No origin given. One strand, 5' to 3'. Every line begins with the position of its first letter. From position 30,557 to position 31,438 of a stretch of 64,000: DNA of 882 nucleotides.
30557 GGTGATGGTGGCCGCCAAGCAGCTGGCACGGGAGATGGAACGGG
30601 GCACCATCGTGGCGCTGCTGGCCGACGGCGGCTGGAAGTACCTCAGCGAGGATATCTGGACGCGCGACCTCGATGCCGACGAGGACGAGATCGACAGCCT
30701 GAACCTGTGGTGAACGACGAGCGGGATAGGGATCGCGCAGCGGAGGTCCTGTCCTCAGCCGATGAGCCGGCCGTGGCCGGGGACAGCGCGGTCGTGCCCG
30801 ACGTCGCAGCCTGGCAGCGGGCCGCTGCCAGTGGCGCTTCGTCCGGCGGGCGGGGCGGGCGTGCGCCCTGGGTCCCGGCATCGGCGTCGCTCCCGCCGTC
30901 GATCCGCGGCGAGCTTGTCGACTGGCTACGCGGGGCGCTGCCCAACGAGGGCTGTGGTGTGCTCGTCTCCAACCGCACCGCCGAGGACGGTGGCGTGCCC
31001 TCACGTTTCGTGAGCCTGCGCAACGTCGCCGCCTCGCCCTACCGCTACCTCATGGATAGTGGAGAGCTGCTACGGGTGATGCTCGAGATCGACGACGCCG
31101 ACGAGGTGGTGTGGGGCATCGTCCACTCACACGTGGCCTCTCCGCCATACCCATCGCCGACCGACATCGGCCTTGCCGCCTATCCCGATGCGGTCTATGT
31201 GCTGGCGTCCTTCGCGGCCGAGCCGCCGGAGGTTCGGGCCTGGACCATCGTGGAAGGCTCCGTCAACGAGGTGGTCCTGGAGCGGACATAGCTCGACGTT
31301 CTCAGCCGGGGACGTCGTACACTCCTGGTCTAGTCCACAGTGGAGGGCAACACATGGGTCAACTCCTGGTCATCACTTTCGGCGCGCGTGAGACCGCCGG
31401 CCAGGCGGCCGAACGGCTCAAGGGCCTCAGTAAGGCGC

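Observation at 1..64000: Unusually high density of frame disruptions across otherwise intact, conserved genes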

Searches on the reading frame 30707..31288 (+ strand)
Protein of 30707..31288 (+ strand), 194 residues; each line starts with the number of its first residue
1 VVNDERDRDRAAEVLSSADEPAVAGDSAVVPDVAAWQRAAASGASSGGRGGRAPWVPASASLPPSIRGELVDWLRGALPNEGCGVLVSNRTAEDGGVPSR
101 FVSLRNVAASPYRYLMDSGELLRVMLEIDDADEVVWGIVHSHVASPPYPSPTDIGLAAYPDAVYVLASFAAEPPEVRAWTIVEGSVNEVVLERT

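Call 83: search_protein_families(library=pfam, proteins=[window:30707-31288:+], max_evalue=0.01)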
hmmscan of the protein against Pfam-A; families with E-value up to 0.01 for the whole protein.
window:30707-31288:+ (194 aa): 1 family
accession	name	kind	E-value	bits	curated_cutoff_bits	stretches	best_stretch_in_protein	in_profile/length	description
PF14464.11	Prok-JAB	-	1.8e-17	63.7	25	1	65-181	3-113/114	Prokaryotic homologs of the JAB domain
